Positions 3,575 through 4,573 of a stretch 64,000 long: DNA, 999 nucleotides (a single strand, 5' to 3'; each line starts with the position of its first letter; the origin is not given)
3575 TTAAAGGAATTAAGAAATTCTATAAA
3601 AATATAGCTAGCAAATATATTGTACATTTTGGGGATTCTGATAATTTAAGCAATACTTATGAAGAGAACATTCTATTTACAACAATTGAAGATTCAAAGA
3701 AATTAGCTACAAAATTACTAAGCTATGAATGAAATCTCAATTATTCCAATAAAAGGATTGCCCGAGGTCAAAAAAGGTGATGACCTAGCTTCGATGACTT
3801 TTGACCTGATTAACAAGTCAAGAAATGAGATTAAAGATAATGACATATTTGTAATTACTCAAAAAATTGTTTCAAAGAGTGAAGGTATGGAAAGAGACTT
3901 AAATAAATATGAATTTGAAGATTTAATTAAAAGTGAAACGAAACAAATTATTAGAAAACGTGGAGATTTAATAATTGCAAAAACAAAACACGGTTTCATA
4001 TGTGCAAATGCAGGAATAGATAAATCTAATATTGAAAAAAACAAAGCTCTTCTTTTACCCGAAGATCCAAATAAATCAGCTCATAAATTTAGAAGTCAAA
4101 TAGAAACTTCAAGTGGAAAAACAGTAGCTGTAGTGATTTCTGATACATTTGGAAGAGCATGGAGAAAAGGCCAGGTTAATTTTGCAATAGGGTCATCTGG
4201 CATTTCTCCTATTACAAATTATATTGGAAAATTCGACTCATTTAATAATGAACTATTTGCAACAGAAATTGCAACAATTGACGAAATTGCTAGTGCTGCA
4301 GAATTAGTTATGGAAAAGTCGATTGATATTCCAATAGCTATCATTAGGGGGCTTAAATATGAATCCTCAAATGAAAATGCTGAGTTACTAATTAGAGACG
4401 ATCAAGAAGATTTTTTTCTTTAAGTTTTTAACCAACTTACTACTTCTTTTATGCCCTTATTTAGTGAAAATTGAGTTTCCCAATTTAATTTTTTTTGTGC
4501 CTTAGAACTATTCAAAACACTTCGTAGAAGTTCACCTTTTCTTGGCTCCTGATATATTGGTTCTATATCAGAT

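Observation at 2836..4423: F420 biosynthesis genes cofD and a stand-alone (archaeal-style) cofE in a low-GC bacterial genome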

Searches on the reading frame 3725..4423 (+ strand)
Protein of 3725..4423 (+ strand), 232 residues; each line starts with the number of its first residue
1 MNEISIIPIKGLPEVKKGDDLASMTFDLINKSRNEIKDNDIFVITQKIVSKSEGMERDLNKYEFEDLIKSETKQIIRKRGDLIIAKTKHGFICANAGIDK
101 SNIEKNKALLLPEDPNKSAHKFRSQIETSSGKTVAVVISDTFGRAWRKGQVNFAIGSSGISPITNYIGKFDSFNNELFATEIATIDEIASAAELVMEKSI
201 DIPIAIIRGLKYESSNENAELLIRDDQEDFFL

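Call 3: search_protein_families(library=pfam, proteins=[window:3725-4423:+], max_evalue=0.01)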
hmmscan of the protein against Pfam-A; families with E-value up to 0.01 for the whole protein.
window:3725-4423:+ (232 aa): 1 family
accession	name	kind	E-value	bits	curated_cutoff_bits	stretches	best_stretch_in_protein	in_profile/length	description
PF01996.21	F420_ligase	-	3.2e-57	193.9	25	1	12-209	4-218/218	F420-0:Gamma-glutamyl ligase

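Call 4: search_protein_families(library=ncbifam, proteins=[window:3725-4423:+], max_evalue=0.01)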
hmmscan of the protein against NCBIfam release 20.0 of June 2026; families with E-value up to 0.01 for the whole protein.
window:3725-4423:+ (232 aa): 5 families
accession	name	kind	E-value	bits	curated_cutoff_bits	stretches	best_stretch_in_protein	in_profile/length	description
NF009810.0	PRK13294.1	equivalog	3e-71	240.6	304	1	2-231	11-242/449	coenzyme F420-0:L-glutamate ligase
TIGR01916.1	F420_cofE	equivalog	3.7e-69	232.8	180.65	1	4-231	1-243/244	coenzyme F420-0:L-glutamate ligase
NF009809.0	PRK13293.1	equivalog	4.6e-59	199.8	274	2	63-231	74-243/253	coenzyme F420-0:L-glutamate ligase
TIGR04132.1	intra_fol_E_lig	hypoth_equivalog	4.1e-26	91.9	350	1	27-209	19-202/241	putative folate metabolism gamma-glutamate ligase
NF041121.1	SAV_2336_NTERM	domain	0.00058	18.8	200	1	106-151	201-245/475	SAV_2336 N-terminal domain-related protein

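Call 14: find_homologous_proteins(query=window:3725-4423:+)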
Query window:3725-4423:+ (232 aa): 7912 proteins with E <= 0.001 among 8000 candidates; the best 120 are listed.
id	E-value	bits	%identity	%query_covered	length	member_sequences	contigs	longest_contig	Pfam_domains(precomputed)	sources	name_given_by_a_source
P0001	6.1e-139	479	96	100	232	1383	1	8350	PF01996.22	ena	-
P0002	1.3e-136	471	95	100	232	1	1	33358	PF01996.22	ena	-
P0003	2.6e-136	470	95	100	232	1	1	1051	PF01996.22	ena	-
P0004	3.5e-136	470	95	100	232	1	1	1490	PF01996.22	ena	-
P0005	5.3e-136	469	95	100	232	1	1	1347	PF01996.22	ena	-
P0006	2.2e-124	431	91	100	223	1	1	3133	PF01996.22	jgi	-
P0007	5.3e-124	430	86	100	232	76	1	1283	PF01996.22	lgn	-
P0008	1.1e-123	429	91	100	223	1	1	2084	PF01996.22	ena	-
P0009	2.1e-123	428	87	100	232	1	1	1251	PF01996.22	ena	-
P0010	2.4e-123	428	87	100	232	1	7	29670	PF01996.22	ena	-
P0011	1.0e-122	426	86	100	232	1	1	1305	PF01996.22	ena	-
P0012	1.0e-122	425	86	100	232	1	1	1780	PF01996.22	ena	-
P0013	2.1e-122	424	86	100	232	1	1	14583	PF01996.22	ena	-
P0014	2.7e-122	424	86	100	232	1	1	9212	PF01996.22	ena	-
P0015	1.0e-121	422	85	100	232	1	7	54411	PF01996.22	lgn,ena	-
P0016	2.0e-121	421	85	100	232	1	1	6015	PF01996.22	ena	-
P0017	4.5e-121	420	85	100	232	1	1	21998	PF01996.22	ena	-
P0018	4.6e-112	391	97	82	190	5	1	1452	PF01996.22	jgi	-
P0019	1.4e-107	376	74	100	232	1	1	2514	PF01996.22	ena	-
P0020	1.8e-107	376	73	100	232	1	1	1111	PF01996.22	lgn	-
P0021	3.1e-107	375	73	100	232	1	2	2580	PF01996.22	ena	-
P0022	6.3e-107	374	75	100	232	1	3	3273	PF01996.22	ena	-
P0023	1.5e-106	373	75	100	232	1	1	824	PF01996.22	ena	-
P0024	1.6e-106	373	75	100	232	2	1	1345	PF01996.22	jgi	-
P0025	1.8e-106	372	72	100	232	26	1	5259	PF01996.22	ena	-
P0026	1.8e-106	372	75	100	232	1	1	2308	PF01996.22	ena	-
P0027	2.5e-106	372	73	100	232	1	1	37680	PF01996.22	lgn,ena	-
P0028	2.5e-106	372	73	100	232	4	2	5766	PF01996.22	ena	-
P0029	3.1e-106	372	73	100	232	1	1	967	PF01996.22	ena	-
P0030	4.0e-106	371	74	100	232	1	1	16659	PF01996.22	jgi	-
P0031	4.1e-106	371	72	100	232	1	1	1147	PF01996.22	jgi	-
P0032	4.2e-106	371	74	100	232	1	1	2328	PF01996.22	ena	-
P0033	4.8e-106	371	71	100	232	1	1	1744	PF01996.22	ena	-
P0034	5.3e-106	371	75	100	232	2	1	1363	PF01996.22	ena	-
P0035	5.4e-106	371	74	100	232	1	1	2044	PF01996.22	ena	-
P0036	5.9e-106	371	74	100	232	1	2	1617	PF01996.22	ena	-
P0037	6.2e-106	371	75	100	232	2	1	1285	PF01996.22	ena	-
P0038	6.4e-106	371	74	100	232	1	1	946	PF01996.22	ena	-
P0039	6.5e-106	371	74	100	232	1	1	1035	PF01996.22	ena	-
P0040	6.6e-106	371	74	100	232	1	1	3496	PF01996.22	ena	-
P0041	6.7e-106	371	74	100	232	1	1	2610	PF01996.22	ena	-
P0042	7.0e-106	370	73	100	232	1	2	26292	PF01996.22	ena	-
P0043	7.1e-106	370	73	100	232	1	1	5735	PF01996.22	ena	-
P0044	7.1e-106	370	74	100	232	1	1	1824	PF01996.22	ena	-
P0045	7.3e-106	370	74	100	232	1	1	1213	PF01996.22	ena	-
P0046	7.5e-106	370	73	100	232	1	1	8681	PF01996.22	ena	-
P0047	8.2e-106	370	74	100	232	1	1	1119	PF01996.22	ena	-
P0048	8.4e-106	370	73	100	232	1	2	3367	PF01996.22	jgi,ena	-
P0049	8.6e-106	370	73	100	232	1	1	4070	PF01996.22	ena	-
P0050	8.7e-106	370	73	100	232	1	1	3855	PF01996.22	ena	-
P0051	1.1e-105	370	74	100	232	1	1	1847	PF01996.22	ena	-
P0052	1.1e-105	370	74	100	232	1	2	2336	PF01996.22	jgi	-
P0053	1.1e-105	370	74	100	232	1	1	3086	PF01996.22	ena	-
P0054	1.1e-105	370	73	100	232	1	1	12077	PF01996.22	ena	-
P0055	1.1e-105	370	73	100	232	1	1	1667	PF01996.22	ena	-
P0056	1.2e-105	370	73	100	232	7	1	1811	PF01996.22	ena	-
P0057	1.3e-105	370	73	100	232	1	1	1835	PF01996.22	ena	-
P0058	1.3e-105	370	72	100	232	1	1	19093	PF01996.22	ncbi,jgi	-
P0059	1.3e-105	370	71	100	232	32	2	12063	PF01996.22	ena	-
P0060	1.4e-105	369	73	100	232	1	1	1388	PF01996.22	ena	-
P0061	1.4e-105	369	71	100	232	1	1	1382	PF01996.22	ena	-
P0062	1.5e-105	369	74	100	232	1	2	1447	PF01996.22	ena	-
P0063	1.5e-105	369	74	100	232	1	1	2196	PF01996.22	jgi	-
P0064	1.5e-105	369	97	77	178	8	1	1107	PF01996.22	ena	-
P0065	1.6e-105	369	74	100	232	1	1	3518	PF01996.22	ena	-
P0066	1.6e-105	369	74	100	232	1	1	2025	PF01996.22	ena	-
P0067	1.7e-105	369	74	100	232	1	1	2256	PF01996.22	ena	-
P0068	1.7e-105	369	73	100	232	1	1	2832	PF01996.22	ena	-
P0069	1.8e-105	369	72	100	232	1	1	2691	PF01996.22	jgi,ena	-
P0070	1.8e-105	369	72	100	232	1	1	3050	PF01996.22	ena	-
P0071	1.9e-105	369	72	100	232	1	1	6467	PF01996.22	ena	-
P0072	2.0e-105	369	74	100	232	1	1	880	PF01996.22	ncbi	-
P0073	2.0e-105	369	74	100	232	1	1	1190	PF01996.22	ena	-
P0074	2.1e-105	369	73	100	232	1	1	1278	PF01996.22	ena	-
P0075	2.1e-105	369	75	100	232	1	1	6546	PF01996.22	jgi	-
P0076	2.1e-105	369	74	100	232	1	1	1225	PF01996.22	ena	-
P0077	2.2e-105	369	73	100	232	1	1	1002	PF01996.22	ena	-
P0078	2.4e-105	369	71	100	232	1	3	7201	PF01996.22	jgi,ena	-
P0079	2.4e-105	369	73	100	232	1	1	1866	PF01996.22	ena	-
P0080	2.4e-105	369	74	100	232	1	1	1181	PF01996.22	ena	-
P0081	2.4e-105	369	73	100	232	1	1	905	PF01996.22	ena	-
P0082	2.5e-105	369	74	100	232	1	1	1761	PF01996.22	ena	-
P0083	2.5e-105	369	72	100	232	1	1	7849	PF01996.22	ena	-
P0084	2.5e-105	369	73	100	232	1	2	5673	PF01996.22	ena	-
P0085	2.6e-105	369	74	100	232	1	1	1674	PF01996.22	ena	-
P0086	2.6e-105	369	73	100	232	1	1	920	PF01996.22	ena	-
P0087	2.6e-105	369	71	100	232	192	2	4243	PF01996.22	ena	-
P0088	2.6e-105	369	74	100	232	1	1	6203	PF01996.22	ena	-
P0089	2.7e-105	369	73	100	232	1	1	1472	PF01996.22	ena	-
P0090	2.7e-105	369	74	100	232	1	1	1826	PF01996.22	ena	-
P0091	2.7e-105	369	74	100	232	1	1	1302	PF01996.22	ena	-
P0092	2.8e-105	369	74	100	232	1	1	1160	PF01996.22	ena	-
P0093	2.8e-105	369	74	100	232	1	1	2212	PF01996.22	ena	-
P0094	2.9e-105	368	74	100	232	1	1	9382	PF01996.22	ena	-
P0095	2.9e-105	368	74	100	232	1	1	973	PF01996.22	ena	-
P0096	3.0e-105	368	73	100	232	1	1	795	PF01996.22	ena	-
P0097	3.0e-105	368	74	100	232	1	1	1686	PF01996.22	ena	-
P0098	3.0e-105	368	74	100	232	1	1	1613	PF01996.22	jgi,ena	-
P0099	3.0e-105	368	73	100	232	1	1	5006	PF01996.22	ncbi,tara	tara:strand:- start:451 stop:1149 length:699 start_codon:yes stop_codon:yes gene_type:complete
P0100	3.1e-105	368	74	100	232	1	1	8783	PF01996.22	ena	-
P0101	3.1e-105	368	73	100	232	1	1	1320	PF01996.22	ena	-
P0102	3.2e-105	368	74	100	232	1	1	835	PF01996.22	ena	-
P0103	3.3e-105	368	73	100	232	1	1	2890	PF01996.22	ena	-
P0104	3.3e-105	368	74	100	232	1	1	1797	PF01996.22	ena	-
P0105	3.3e-105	368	73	100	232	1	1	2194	PF01996.22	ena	-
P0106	3.3e-105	368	73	100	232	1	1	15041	PF01996.22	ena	-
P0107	3.4e-105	368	73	100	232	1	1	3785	PF01996.22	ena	-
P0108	3.5e-105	368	73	100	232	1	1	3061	PF01996.22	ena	-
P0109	3.5e-105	368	73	100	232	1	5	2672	PF01996.22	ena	-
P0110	3.5e-105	368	73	100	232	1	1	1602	PF01996.22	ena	-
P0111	3.6e-105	368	73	100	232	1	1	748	PF01996.22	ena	-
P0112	3.6e-105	368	73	100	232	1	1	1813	PF01996.22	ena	-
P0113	3.8e-105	368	73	100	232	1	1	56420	PF01996.22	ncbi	-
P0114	3.8e-105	368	73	100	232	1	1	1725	PF01996.22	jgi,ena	-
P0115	3.9e-105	368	73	100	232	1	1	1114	PF01996.22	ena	-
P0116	3.9e-105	368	74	100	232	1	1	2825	PF01996.22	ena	-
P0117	3.9e-105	368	74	100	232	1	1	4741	PF01996.22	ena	-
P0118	4.0e-105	368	74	100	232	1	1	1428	PF01996.22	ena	-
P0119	4.0e-105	368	74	100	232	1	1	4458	PF01996.22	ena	-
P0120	4.0e-105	368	74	100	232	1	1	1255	PF01996.22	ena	-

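Call 18: search_solved_structures(query=window:3725-4423:+, max_evalue=0.001, show_alignments=2)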
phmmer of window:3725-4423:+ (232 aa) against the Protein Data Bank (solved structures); distinct sequences matched with E-value up to 0.001: 3.
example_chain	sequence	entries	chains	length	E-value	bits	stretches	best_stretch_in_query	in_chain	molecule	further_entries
7uld_A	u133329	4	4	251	2.5e-40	141.5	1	4-230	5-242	Coenzyme F420:L-glutamate ligase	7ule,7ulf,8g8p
2g9i_A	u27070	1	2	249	2.7e-40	141.4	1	4-230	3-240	F420-0:gamma-glutamyl ligase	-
2phn_A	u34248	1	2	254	2.7e-40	141.4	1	4-230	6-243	F420-0:gamma-glutamyl ligase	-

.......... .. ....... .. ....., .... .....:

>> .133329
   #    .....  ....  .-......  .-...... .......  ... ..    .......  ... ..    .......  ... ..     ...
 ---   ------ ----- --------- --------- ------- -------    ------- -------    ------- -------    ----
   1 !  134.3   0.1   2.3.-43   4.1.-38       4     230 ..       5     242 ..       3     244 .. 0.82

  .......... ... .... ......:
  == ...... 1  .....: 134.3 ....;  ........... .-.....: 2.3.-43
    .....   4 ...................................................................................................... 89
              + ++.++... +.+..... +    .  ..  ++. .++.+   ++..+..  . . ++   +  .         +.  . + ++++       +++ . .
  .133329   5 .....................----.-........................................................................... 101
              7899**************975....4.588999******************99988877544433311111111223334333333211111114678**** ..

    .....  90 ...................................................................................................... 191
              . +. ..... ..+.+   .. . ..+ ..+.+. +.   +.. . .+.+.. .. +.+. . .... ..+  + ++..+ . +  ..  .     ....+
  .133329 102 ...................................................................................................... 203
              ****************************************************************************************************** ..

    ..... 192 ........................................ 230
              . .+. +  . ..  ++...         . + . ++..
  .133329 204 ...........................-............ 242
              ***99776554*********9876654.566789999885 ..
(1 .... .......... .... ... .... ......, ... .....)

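Call 22: find_encoding_contigs(protein=window:3725-4423:+, flank=10000, max_places=6)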
Protein window:3725-4423:+ (232 aa): 1 contig read that carries it; 1 place shown.
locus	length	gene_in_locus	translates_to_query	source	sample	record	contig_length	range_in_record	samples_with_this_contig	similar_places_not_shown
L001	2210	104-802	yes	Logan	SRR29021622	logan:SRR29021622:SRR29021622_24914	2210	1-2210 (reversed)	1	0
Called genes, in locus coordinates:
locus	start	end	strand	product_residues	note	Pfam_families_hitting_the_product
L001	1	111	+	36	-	?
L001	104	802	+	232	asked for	PF01996:F420_ligase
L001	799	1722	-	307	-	PF01073:3Beta_HSD, PF01370:Epimerase, PF02719:Polysacc_synt_2, PF04321:RmlD_sub_bind (weak), PF07993:NAD_binding_4 (faint), PF16363:GDP_Man_Dehyd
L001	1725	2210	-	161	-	?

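Call 23: find_encoding_contigs(protein=P0113, flank=10000, max_places=3)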
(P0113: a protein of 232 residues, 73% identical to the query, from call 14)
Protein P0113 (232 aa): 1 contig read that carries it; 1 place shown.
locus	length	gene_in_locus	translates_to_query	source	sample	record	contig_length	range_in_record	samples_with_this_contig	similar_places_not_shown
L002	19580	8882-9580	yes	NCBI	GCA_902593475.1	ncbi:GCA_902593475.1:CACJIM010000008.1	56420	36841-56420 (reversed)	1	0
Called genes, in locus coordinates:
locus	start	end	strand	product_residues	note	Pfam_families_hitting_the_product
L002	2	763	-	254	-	?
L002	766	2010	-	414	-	PF05221:AdoHcyase, PF02826:2-Hacid_dh_C, PF00670:AdoHcyase_NAD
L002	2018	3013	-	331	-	PF01380:SIS, PF10432:bact-PGI_C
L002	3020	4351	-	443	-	PF02878:PGM_PMM_I, PF02879:PGM_PMM_II, PF02880:PGM_PMM_III, PF00408:PGM_PMM_IV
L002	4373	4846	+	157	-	PF00535:Glycos_transf_2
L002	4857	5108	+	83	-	-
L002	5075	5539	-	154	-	PF04138:GtrA_DPMS_TM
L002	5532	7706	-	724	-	-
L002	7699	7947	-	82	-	PF20586:DUF6788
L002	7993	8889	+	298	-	-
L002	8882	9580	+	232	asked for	PF01996:F420_ligase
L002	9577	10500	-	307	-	PF01073:3Beta_HSD, PF01370:Epimerase, PF02719:Polysacc_synt_2, PF04321:RmlD_sub_bind, PF07993:NAD_binding_4 (faint), PF16363:GDP_Man_Dehyd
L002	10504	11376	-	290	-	PF00483:NTP_transferase, PF25084:LbH_EIF2B (weak), PF25087:GMPPB_C (weak)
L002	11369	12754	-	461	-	PF03972:MmgE_PrpD_N, PF19305:MmgE_PrpD_C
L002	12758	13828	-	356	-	PF00285:Citrate_synt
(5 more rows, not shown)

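Call 24: find_encoding_contigs(protein=P0002, flank=10000, max_places=3)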
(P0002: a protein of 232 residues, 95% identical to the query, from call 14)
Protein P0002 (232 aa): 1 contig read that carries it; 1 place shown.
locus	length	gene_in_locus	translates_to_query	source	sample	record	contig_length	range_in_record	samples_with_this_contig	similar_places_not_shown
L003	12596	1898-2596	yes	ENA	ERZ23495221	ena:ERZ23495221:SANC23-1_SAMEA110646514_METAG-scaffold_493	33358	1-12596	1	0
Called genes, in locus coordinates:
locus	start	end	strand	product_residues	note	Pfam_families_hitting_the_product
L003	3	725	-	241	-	?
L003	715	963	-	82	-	PF20586:DUF6788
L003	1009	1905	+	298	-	PF01933:CofD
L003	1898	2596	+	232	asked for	PF01996:F420_ligase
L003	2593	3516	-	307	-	PF01073:3Beta_HSD, PF01370:Epimerase, PF02719:Polysacc_synt_2, PF04321:RmlD_sub_bind (weak), PF16363:GDP_Man_Dehyd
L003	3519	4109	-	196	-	PF00483:NTP_transferase, PF25087:GMPPB_C, PF25084:LbH_EIF2B, PF24894:Hexapep_GlmU (weak), PF00132:Hexapep (faint)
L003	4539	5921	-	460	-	PF03972:MmgE_PrpD_N, PF19305:MmgE_PrpD_C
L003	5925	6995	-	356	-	PF00285:Citrate_synt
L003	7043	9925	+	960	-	PF00912:Transgly, PF00905:Transpeptidase, PF03793:PASTA (weak)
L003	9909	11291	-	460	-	PF00883:Peptidase_M17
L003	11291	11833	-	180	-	PF01923:Cob_adeno_trans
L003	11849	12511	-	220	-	-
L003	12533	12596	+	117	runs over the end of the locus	-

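Call 29: search_protein_representatives(protein=window:3725-4423:+)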
Query: 232 residues. Proteins with E-value up to 0.001 (for the whole library): 3932; up to 1e-10: 2146; up to 1e-30: 361. The best 150 are listed.
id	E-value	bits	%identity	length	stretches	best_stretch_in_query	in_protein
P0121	5.6e-68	245.0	53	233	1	2-232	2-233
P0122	2.0e-52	194.1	70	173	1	1-129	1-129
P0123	2.6e-52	193.8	43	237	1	2-231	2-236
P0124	3.4e-52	193.4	48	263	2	66-231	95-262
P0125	3.4e-52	193.4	47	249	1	1-231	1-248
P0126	3.6e-52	193.3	59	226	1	3-168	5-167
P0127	1.8e-51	191.1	50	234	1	4-231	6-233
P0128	2.6e-51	190.5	45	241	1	4-231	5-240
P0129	1.0e-50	188.6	45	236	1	3-231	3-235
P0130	5.4e-50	186.2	47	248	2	54-231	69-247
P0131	2.9e-49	183.8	40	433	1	4-231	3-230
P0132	5.4e-49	182.9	44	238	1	4-231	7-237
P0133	6.0e-49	182.8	43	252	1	3-231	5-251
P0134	1.3e-48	181.7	42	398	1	4-231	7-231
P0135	3.2e-48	180.4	42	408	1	4-231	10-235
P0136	4.7e-48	179.9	43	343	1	4-231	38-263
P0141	2.9e-47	177.3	40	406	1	4-231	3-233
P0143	7.4e-47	176.0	43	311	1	5-231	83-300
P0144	7.6e-47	175.9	44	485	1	5-231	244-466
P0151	8.1e-46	172.6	40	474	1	5-231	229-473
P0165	1.1e-44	168.8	40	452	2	56-231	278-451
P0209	1.0e-41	159.1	41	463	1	1-231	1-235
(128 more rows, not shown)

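Call 31: list_cluster_members(proteins=[P0121, P0123, P0125, P0127, P0128, P0129, P0131, P0134, P0135, P0113])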
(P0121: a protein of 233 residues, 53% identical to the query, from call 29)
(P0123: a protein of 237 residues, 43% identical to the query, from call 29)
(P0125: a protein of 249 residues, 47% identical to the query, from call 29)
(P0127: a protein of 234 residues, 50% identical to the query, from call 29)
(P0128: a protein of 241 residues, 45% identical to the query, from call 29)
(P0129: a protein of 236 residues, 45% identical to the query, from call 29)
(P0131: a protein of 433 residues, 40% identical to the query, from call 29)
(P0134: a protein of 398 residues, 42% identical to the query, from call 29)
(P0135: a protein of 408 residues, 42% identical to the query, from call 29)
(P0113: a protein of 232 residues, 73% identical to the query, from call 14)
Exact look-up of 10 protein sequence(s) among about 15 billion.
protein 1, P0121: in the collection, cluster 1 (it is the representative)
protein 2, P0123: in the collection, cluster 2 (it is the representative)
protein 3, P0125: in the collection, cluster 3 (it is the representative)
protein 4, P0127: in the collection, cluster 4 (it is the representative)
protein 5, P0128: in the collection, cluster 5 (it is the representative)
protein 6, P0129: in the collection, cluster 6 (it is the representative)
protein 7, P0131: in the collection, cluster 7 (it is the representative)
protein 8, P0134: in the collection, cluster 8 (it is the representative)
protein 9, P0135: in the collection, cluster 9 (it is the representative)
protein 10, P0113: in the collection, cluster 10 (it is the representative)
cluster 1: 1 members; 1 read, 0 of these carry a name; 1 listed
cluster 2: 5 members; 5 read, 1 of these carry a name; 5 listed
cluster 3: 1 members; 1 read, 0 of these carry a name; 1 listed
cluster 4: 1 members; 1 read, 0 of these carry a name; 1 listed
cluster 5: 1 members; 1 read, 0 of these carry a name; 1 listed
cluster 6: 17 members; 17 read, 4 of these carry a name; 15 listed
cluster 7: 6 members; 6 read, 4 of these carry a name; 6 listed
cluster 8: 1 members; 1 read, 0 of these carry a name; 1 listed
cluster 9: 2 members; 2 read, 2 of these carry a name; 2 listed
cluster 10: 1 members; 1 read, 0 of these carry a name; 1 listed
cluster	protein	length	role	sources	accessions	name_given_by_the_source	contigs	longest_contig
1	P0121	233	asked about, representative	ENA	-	-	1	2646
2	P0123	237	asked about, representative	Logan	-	-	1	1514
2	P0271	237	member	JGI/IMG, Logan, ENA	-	coenzyme F420-0:L-glutamate ligase/coenzyme F420-1:gamma-L-glutamate ligase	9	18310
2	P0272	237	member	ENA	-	-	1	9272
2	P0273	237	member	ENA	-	-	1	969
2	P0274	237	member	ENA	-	-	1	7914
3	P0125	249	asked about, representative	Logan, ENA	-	-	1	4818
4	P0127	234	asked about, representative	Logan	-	-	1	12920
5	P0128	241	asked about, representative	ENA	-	-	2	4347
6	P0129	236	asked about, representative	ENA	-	-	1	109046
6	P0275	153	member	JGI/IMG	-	coenzyme F420-0:L-glutamate ligase/coenzyme F420-1:gamma-L-glutamate ligase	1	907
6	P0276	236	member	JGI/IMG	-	coenzyme F420-0:L-glutamate ligase/coenzyme F420-1:gamma-L-glutamate ligase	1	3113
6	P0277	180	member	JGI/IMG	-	coenzyme F420-0:L-glutamate ligase/coenzyme F420-1:gamma-L-glutamate ligase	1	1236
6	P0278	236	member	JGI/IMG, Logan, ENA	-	coenzyme F420-0:L-glutamate ligase/coenzyme F420-1:gamma-L-glutamate ligase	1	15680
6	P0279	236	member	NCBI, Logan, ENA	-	-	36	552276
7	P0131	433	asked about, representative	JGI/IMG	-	coenzyme F420-0:L-glutamate ligase / coenzyme F420-1:gamma-L-glutamate ligase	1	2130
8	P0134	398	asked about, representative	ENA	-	-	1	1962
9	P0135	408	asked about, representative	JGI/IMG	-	coenzyme F420-0:L-glutamate ligase/coenzyme F420-1:gamma-L-glutamate ligase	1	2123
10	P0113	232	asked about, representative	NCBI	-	-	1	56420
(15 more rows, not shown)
